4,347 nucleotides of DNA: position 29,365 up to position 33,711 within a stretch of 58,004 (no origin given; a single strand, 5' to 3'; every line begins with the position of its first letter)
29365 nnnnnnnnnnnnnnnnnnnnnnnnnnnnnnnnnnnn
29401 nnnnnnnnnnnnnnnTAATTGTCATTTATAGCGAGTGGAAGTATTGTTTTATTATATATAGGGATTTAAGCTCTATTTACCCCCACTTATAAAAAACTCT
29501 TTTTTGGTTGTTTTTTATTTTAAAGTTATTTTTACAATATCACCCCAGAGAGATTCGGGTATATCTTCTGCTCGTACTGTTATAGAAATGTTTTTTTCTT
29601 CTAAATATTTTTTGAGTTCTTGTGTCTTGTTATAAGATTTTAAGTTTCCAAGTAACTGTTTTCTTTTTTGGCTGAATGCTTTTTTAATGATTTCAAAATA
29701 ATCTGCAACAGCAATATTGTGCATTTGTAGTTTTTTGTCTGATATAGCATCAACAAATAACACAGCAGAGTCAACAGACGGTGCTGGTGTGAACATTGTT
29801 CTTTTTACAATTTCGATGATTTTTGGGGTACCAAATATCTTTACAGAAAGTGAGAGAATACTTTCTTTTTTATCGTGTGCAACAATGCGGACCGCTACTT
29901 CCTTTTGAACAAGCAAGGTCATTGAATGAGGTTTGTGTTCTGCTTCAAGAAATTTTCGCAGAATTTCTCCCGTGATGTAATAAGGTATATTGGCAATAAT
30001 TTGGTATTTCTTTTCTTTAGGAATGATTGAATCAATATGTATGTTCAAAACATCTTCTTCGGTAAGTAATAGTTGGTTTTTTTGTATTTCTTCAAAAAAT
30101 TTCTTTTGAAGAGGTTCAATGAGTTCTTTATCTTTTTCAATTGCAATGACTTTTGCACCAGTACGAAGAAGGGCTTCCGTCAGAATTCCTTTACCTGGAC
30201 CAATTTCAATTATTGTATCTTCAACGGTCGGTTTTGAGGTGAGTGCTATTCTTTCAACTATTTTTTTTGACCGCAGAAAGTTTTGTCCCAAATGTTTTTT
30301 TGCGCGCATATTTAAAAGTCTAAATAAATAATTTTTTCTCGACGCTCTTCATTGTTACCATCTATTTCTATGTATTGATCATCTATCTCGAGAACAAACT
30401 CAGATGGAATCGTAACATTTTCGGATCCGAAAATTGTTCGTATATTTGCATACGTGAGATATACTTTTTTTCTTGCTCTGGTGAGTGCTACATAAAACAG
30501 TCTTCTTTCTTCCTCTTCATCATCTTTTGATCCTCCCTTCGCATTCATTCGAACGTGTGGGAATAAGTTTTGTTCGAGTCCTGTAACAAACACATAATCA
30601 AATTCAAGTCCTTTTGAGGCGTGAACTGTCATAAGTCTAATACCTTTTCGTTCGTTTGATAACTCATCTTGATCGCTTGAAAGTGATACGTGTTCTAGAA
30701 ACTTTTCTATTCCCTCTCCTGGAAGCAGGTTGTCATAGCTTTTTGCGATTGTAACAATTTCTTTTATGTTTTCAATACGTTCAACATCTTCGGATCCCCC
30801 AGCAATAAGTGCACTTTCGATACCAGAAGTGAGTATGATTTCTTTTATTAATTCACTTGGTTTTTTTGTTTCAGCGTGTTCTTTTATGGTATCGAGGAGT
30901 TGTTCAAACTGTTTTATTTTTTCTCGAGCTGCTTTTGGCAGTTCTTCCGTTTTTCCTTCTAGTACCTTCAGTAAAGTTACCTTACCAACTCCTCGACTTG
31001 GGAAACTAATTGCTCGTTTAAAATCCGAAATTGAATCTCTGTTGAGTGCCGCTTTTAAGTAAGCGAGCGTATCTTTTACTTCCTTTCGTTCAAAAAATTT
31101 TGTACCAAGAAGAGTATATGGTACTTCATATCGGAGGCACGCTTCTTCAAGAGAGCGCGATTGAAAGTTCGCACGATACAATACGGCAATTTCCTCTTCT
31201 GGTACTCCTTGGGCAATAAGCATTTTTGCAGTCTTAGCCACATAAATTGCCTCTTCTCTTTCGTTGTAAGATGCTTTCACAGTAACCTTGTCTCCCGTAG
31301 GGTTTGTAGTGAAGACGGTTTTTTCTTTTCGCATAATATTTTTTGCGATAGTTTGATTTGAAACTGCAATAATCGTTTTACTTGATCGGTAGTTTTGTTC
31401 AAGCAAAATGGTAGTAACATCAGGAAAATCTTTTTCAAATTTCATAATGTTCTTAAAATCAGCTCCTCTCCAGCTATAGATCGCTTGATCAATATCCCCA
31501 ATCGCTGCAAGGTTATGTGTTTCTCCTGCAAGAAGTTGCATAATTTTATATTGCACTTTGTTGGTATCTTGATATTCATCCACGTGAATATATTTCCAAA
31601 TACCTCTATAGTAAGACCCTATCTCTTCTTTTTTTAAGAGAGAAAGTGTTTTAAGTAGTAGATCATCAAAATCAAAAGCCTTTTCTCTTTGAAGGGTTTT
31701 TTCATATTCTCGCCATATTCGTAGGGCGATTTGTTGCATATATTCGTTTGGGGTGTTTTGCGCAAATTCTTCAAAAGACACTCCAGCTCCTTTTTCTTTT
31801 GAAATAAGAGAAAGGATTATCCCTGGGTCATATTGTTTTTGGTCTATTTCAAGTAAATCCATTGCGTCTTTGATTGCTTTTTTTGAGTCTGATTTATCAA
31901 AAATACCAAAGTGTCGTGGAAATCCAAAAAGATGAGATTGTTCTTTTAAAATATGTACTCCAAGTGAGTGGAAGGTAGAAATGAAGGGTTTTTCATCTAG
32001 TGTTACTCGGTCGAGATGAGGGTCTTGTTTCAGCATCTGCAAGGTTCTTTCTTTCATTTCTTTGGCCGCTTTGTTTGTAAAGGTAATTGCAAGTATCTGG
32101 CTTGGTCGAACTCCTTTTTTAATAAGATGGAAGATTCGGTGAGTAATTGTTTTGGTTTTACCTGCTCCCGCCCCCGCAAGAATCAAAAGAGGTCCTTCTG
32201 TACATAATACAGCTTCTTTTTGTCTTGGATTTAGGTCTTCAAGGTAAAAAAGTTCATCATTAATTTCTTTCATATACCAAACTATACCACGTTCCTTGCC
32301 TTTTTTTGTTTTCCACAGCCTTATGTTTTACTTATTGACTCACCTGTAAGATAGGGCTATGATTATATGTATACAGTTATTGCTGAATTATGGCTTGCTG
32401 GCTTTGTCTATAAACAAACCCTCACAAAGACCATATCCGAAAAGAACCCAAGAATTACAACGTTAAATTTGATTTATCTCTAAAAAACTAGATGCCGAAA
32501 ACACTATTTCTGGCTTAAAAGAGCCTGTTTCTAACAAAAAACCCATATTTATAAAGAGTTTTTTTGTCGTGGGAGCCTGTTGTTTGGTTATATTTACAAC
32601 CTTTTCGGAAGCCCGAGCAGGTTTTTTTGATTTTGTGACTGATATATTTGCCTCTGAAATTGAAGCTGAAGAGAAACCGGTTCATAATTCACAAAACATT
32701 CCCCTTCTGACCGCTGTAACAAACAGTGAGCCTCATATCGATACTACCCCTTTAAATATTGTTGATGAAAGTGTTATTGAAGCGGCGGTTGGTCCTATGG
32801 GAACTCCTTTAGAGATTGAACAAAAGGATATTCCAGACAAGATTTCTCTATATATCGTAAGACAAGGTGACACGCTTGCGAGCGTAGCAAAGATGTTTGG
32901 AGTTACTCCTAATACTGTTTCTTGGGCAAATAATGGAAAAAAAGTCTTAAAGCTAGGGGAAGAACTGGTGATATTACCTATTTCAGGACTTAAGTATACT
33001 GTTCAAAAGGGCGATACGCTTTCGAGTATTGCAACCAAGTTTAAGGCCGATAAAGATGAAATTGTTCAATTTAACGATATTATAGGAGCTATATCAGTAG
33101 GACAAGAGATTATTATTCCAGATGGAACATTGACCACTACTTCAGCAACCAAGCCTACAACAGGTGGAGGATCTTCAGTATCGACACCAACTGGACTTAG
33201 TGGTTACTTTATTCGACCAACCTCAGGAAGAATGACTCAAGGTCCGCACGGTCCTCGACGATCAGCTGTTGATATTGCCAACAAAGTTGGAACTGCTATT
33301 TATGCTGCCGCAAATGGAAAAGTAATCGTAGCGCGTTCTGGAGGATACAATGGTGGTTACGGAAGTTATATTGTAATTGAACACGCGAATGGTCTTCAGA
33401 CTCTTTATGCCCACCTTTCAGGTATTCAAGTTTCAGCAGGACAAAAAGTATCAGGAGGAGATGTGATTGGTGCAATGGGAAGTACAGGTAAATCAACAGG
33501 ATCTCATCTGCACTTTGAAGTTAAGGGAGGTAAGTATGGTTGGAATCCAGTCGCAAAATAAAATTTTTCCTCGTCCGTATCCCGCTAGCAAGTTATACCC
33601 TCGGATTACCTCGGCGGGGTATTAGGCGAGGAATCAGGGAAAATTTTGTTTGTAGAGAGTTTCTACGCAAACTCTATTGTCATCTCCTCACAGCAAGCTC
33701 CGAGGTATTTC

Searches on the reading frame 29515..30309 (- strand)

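Call 8: search_protein_families(library=pfam, proteins=[window:29515-30309:-])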
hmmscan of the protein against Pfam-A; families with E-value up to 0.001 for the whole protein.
window:29515-30309:- (264 aa): 2 families
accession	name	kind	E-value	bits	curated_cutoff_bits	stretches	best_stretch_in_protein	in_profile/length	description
PF00398.26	RrnaAD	-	1e-50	172.8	24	1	2-261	3-260/263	Ribosomal RNA adenine dimethylase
PF13489.12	Methyltransf_23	-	0.00087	19.5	27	0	16-74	11-61/164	Methyltransferase domain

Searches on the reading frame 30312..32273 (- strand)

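Call 13: search_protein_families(library=pfam, proteins=[window:30312-32273:-])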
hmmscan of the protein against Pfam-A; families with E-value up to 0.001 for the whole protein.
window:30312-32273:- (653 aa): 7 families
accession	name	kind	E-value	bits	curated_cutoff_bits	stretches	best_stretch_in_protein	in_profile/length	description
PF00580.27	UvrD-helicase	-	5.3e-84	282.5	23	1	14-284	1-271/271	UvrD/REP helicase N-terminal domain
PF13361.12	UvrD_C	-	2.2e-69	235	25.6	1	289-610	1-349/350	UvrD-like helicase C-terminal domain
PF13245.12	AAA_19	-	3.8e-24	85.8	25.1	1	18-267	1-132/134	AAA domain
PF13538.12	UvrD_C_2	-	1.6e-13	50.8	27.4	2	571-607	15-52/52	UvrD-like helicase C-terminal domain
PF13087.12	AAA_12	-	4.7e-08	33.3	27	0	536-606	130-190/195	AAA domain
PF01443.25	Viral_helicase1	-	4.2e-07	30.5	21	0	531-605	163-225/228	Viral superfamily 1 RNA helicase core domain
PF13604.12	AAA_30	-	7.8e-05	22.9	27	0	14-76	2-65/191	AAA domain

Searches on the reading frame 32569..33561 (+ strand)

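Call 13: search_protein_families(library=pfam, proteins=[window:32569-33561:+])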
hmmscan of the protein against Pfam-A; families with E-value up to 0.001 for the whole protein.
window:32569-33561:+ (330 aa): 6 families
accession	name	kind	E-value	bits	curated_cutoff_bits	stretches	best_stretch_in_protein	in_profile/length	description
PF01551.29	Peptidase_M23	-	3.3e-29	101.3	28.7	1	232-322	4-91/96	Peptidase family M23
PF01476.26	LysM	-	8.2e-18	64.5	20.9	2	143-184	1-43/43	LysM domain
PF23473.1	LysM3_LYK4_5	-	2.1e-12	47.3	29.3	2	141-171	3-33/48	LYK4/5 LysM3 domain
PF23462.1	LysM3_NFP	-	3.1e-06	28.1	28.1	0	145-170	7-32/48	NFP LysM3 domain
PF23446.1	LysM1_NFP_LYK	-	4.8e-06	27.8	36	0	149-184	16-54/60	NFP/LYK LysM1 domain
PF23577.1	LysM_RLK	-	0.00013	22.3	27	0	143-182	3-41/44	LysM domain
